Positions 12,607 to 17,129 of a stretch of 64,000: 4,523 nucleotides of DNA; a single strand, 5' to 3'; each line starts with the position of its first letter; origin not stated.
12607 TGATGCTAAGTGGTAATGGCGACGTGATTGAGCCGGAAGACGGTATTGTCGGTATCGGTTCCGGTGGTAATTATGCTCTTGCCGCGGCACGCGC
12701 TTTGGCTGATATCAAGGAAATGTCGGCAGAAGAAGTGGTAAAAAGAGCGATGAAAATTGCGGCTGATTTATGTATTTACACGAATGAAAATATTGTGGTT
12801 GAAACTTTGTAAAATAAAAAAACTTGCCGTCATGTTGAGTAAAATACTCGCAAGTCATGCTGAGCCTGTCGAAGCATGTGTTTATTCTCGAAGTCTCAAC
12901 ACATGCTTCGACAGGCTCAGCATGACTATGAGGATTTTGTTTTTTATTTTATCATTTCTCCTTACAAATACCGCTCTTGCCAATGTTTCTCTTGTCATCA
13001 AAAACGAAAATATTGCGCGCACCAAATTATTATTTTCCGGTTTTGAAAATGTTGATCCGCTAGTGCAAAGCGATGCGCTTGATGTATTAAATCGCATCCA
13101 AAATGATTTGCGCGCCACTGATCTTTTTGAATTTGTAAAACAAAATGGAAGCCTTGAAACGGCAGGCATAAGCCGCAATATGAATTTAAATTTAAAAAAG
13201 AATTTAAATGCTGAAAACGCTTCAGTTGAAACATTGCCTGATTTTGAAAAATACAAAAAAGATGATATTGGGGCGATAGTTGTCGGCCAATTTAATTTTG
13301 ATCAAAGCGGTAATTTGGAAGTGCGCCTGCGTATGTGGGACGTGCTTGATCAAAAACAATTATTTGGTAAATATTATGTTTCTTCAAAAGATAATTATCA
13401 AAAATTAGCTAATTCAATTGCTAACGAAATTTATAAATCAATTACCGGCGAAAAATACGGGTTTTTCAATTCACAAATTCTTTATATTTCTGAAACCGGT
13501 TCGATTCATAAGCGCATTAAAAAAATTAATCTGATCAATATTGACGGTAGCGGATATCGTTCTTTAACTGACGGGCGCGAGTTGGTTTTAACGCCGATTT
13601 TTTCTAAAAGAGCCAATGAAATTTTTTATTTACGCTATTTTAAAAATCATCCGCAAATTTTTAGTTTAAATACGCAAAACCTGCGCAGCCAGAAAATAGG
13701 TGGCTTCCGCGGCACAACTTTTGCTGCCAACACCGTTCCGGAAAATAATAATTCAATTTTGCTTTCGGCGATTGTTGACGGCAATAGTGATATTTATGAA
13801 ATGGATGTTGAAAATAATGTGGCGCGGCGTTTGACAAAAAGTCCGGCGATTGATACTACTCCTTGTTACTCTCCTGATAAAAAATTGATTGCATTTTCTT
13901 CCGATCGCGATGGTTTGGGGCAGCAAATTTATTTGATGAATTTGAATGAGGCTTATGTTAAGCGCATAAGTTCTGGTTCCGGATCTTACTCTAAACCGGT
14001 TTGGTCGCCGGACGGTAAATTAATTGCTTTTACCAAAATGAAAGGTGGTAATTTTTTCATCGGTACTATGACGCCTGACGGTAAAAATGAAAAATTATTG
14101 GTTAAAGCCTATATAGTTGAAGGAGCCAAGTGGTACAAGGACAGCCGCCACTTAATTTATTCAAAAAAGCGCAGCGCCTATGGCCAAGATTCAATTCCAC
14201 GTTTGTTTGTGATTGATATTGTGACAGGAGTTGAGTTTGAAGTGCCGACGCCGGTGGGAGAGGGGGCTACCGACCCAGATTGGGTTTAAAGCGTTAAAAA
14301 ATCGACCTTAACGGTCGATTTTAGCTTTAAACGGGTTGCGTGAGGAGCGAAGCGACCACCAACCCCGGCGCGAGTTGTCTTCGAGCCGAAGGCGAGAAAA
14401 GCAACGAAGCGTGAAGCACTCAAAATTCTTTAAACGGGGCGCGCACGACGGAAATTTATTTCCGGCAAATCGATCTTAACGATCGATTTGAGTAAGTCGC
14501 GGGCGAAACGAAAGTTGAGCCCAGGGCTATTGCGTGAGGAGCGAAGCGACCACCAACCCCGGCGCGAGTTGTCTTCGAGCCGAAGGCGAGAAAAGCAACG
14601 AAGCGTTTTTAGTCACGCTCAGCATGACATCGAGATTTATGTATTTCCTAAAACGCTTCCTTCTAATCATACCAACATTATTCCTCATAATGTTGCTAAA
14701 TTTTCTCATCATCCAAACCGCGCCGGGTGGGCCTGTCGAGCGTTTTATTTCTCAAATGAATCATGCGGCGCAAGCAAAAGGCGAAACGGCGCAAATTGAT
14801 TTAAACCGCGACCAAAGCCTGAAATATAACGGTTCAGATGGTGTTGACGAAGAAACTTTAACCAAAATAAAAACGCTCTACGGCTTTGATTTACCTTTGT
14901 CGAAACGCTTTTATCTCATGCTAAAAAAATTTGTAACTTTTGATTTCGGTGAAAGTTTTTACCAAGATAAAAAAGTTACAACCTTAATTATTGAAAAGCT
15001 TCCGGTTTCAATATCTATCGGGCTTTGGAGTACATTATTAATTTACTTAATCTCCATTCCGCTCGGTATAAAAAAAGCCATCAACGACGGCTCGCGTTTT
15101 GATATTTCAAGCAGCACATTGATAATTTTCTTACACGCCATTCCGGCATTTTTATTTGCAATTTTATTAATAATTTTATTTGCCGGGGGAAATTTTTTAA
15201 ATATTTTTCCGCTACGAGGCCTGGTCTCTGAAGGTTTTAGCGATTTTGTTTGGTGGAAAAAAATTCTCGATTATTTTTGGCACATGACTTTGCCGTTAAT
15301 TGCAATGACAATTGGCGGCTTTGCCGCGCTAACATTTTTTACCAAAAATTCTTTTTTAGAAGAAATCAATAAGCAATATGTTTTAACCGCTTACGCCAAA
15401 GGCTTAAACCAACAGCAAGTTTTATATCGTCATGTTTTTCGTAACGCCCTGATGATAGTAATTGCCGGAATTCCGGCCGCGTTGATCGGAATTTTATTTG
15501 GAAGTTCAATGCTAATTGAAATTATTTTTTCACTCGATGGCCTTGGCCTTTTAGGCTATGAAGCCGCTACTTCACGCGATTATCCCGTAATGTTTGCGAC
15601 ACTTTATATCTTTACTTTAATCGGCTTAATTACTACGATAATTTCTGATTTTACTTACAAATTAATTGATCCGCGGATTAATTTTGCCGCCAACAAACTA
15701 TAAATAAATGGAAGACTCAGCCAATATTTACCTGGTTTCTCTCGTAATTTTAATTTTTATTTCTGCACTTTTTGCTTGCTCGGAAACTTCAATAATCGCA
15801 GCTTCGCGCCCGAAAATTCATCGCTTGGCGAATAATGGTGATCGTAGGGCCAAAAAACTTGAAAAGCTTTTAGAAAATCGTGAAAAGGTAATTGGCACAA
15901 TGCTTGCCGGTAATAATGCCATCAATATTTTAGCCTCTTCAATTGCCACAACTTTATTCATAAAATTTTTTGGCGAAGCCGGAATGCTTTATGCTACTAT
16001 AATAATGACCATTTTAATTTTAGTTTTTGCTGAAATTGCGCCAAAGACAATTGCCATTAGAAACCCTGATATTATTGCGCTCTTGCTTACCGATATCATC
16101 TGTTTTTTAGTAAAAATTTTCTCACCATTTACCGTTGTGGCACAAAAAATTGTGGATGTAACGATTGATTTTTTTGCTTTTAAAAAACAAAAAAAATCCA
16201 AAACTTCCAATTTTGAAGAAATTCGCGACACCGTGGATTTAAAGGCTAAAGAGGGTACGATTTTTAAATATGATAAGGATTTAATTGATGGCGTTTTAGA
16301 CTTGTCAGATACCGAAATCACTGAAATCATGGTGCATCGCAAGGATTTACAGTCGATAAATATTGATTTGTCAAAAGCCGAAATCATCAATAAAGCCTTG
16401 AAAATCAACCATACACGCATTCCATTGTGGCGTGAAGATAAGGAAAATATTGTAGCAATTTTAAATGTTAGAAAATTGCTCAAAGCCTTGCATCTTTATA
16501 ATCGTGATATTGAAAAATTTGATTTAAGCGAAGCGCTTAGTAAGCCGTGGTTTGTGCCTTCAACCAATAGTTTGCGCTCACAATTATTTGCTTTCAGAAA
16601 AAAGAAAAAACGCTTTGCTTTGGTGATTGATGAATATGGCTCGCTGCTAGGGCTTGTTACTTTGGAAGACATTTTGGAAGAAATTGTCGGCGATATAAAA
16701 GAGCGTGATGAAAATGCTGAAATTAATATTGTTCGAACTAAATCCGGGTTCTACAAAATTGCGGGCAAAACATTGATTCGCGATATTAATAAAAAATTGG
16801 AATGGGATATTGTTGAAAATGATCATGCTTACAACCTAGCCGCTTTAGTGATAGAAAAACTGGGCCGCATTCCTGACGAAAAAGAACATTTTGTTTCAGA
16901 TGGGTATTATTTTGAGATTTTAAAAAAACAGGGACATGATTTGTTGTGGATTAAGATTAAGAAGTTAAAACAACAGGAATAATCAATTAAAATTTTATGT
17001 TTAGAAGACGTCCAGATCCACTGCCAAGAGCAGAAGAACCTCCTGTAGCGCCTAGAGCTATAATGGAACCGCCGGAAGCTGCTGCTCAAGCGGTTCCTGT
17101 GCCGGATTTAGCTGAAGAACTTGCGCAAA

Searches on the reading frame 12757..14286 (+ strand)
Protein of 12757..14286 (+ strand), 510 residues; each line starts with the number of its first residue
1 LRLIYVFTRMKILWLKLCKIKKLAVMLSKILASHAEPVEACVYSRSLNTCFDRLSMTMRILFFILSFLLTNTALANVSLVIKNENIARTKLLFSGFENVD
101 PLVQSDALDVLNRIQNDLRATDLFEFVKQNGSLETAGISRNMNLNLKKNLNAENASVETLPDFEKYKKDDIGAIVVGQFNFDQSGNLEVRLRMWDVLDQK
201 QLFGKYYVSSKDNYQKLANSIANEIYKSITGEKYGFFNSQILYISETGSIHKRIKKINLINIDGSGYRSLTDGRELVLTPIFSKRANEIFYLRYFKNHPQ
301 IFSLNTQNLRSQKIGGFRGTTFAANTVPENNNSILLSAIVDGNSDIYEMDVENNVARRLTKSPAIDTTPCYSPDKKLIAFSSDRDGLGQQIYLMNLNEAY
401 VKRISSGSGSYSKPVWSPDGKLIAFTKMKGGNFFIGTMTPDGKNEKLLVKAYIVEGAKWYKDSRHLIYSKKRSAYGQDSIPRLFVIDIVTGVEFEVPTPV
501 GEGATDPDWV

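Call 50: search_protein_families(library=pfam, proteins=[window:12757-14286:+], max_evalue=0.00001)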
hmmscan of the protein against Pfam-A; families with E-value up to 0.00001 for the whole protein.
window:12757-14286:+ (510 aa): 2 families
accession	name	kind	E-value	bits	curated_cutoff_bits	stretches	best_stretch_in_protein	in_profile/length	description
PF07676.18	PD40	-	2.4e-12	46.9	20.9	1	357-386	2-32/38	WD40-like Beta Propeller Repeat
PF04052.18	TolB_N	-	6.9e-08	33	22.4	1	150-202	55-106/106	TolB amino-terminal domain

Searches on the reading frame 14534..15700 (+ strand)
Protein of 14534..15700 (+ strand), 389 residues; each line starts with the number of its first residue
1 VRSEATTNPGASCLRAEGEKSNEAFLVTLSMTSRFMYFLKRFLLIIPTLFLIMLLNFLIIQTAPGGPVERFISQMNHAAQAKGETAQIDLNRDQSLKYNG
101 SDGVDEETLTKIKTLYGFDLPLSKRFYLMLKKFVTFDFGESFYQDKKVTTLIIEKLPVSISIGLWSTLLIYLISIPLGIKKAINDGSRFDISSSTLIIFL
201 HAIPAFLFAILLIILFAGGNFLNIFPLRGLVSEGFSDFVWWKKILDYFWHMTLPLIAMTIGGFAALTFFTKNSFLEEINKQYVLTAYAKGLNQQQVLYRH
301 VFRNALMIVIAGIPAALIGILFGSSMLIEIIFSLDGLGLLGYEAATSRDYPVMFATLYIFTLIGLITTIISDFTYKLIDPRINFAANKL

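Call 50: search_protein_families(library=pfam, proteins=[window:14534-15700:+], max_evalue=0.00001)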
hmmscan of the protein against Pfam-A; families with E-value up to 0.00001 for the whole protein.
window:14534-15700:+ (389 aa): 1 family
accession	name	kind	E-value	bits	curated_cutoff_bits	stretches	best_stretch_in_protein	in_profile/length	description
PF00528.27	BPD_transp_1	-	7.2e-33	114.3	26.4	1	175-382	2-182/184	Binding-protein-dependent transport system inner membrane component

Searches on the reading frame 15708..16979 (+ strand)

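Call 50: search_protein_families(library=pfam, proteins=[window:15708-16979:+], max_evalue=0.00001)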
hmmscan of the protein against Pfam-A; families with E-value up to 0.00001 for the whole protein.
window:15708-16979:+ (424 aa): 3 families
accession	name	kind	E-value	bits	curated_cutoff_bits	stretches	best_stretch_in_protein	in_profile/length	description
PF01595.25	CNNM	-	2.4e-46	158.1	28.4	1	12-187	3-179/181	Cyclin M transmembrane N-terminal domain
PF03471.22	CorC_HlyC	-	7.5e-12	45.5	27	1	346-420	5-80/81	Transporter associated domain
PF00571.33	CBS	-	5.2e-11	43.1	24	0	279-327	8-56/57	CBS domain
